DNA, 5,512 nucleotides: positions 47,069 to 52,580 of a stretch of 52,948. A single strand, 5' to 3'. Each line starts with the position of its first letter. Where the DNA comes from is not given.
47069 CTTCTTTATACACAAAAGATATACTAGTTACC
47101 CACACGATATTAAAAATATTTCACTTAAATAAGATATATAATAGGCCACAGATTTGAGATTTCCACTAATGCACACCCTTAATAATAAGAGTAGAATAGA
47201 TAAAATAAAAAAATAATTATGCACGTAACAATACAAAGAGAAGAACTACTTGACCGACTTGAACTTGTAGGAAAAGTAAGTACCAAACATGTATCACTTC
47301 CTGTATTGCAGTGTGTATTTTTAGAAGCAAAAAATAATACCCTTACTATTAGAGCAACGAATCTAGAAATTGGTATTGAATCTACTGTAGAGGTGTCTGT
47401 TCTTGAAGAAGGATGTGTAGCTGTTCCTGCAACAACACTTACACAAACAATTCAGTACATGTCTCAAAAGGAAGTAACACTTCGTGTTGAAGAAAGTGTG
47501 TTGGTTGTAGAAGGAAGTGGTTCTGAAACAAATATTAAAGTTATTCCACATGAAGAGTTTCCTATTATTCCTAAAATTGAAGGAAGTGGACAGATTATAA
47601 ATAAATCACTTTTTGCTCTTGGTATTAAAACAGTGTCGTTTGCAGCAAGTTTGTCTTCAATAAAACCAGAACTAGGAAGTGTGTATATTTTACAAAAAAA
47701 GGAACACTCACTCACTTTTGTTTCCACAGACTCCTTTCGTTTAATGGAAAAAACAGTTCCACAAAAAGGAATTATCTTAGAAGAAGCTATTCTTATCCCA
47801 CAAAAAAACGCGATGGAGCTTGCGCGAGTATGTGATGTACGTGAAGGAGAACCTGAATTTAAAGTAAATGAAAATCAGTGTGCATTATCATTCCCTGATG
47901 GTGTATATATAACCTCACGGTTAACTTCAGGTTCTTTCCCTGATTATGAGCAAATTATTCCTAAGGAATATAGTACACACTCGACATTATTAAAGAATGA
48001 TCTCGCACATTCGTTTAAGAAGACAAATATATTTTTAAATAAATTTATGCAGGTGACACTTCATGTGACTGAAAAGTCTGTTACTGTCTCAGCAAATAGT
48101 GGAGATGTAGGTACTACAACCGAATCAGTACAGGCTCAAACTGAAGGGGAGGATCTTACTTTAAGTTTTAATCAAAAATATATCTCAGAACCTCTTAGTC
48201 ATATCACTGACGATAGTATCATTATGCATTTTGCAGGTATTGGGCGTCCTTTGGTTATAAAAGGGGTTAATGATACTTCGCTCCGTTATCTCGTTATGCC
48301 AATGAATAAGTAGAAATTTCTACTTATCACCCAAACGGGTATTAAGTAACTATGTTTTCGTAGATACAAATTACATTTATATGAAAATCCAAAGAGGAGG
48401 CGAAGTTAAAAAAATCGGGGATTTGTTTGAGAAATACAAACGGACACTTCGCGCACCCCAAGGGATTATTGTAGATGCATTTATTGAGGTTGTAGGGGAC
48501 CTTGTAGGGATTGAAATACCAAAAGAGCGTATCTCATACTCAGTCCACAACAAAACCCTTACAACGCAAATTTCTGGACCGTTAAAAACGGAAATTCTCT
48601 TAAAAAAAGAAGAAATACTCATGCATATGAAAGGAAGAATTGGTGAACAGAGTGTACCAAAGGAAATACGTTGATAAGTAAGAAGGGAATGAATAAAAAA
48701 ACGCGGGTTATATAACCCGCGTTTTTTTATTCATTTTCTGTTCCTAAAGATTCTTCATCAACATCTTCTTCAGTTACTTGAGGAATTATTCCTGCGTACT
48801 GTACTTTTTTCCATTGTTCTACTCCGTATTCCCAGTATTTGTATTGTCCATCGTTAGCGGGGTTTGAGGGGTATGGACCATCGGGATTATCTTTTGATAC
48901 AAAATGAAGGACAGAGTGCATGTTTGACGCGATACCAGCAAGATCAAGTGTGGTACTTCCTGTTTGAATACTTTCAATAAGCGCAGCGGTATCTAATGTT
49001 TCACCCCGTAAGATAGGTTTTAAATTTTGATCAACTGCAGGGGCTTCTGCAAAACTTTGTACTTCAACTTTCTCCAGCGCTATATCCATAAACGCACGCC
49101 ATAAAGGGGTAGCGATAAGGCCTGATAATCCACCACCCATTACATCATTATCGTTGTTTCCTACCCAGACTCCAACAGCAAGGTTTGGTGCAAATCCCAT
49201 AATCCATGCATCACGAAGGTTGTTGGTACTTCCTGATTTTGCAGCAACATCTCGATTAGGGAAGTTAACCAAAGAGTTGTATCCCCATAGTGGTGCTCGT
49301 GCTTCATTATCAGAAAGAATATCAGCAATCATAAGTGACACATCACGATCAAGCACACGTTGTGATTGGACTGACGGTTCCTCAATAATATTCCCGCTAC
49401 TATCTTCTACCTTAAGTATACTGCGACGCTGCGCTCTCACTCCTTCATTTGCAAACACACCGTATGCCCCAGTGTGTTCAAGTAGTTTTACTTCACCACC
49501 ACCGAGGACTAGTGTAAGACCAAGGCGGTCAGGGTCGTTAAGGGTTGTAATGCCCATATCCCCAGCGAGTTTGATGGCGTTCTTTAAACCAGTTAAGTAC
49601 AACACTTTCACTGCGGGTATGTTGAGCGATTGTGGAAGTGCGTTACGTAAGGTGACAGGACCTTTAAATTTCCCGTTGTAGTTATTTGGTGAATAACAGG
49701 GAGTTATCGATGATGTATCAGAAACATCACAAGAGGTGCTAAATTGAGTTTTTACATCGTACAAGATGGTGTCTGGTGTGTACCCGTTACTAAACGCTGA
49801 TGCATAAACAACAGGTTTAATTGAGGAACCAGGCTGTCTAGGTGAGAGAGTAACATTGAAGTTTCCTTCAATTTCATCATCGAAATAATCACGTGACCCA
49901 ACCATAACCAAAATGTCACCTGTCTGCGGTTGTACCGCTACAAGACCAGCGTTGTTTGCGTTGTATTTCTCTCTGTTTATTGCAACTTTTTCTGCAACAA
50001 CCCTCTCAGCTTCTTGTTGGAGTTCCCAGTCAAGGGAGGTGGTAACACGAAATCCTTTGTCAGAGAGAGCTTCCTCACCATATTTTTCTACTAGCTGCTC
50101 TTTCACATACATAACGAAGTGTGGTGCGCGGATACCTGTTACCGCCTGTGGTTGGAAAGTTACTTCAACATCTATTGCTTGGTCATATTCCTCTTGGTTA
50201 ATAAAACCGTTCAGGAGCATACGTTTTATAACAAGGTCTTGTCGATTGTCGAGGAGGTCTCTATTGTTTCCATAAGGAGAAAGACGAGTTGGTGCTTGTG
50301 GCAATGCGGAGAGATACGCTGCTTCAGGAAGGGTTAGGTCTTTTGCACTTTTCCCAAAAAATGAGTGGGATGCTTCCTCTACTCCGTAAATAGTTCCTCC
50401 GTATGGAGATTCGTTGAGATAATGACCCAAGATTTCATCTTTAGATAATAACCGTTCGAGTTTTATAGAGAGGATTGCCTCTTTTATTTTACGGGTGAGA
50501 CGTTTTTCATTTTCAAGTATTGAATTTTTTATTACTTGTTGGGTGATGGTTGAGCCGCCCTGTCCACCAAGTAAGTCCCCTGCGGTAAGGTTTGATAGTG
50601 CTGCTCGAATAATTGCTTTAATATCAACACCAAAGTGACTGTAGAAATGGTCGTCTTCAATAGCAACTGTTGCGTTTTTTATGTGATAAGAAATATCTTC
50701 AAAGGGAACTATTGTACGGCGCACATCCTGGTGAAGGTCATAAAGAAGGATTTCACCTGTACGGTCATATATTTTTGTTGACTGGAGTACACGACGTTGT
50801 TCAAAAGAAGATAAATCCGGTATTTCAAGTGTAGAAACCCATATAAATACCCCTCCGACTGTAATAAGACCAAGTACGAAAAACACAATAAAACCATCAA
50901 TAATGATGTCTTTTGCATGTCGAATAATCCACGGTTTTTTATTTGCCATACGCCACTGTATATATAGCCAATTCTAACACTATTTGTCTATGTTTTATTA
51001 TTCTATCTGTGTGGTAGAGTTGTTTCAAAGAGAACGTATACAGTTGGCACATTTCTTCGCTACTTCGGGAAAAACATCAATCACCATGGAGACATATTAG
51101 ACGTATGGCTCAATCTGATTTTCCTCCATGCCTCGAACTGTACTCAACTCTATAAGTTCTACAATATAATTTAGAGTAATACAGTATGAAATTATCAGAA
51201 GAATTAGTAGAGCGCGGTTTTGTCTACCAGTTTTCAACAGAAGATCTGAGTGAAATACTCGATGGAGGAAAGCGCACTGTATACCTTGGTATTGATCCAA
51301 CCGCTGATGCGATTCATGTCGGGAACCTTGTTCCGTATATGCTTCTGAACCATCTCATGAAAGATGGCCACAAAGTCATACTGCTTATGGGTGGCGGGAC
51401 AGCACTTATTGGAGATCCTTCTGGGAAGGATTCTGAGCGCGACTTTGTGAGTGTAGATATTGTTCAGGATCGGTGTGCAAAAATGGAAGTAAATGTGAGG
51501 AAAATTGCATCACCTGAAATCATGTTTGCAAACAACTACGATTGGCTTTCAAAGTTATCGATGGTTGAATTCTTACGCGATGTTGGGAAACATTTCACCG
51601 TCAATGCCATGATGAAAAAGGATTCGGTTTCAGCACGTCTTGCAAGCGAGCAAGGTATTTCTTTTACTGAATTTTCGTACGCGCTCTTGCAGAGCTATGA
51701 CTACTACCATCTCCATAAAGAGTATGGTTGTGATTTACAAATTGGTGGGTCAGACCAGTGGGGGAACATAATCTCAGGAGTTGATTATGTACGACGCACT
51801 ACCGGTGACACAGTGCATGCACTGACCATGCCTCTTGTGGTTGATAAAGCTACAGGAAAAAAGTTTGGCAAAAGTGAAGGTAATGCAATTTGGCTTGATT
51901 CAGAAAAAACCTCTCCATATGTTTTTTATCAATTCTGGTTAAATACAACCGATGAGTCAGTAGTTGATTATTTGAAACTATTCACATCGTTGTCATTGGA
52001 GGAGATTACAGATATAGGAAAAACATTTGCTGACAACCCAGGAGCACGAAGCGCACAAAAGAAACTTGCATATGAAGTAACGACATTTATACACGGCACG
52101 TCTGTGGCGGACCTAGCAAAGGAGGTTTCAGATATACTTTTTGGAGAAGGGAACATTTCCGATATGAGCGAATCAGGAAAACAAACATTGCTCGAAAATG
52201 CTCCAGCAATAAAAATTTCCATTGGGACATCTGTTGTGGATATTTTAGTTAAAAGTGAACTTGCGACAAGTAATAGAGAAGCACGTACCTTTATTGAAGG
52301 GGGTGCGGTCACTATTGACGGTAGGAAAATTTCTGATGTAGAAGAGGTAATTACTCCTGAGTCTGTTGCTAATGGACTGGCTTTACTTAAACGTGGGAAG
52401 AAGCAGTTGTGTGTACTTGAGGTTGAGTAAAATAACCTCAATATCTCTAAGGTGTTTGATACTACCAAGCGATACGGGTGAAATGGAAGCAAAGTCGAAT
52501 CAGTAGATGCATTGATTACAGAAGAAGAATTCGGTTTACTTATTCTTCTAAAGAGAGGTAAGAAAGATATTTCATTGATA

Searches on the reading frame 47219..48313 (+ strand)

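Call 41: search_protein_families(library=pfam, proteins=[window:47219-48313:+], max_evalue=0.001)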
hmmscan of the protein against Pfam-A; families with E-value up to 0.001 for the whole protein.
window:47219-48313:+ (364 aa): 3 families
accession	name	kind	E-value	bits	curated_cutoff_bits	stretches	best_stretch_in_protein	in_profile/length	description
PF02768.20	DNA_pol3_beta_3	-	2e-25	89.4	27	1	245-362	2-120/121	DNA polymerase III beta subunit, C-terminal domain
PF00712.24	DNA_pol3_beta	-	1.3e-23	83.8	24.4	1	1-118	1-120/120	DNA polymerase III beta subunit, N-terminal domain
PF02767.21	DNA_pol3_beta_2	-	1.5e-17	64.4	27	1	127-242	2-116/116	DNA polymerase III beta subunit, central domain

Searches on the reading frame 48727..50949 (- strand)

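Call 41: search_protein_families(library=pfam, proteins=[window:48727-50949:-], max_evalue=0.001)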
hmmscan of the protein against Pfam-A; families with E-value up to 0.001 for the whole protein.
window:48727-50949:- (740 aa): 2 families
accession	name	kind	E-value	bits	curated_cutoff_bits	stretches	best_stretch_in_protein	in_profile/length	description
PF00912.28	Transgly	-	3.1e-58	196.6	27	1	71-244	7-177/178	Transglycosylase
PF00905.27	Transpeptidase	-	6.9e-15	55.5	22.1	1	336-610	3-291/299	Penicillin binding protein transpeptidase domain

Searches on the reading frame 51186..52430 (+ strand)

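Call 41: search_protein_families(library=pfam, proteins=[window:51186-52430:+], max_evalue=0.001)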
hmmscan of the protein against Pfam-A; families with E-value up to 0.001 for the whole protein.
window:51186-52430:+ (414 aa): 3 families
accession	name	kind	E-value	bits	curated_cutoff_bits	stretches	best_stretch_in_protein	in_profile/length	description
PF00579.31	tRNA-synt_1b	-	2.5e-78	263.8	21.1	1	30-319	6-291/292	tRNA synthetases class I (W and Y)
PF22421.1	SYY_C-terminal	-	3.5e-15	56.1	27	1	335-410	5-82/83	Tyrosine--tRNA ligase SYY-like C-terminal domain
PF01479.30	S4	-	2.5e-06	27.6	22.8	1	352-392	5-45/48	S4 domain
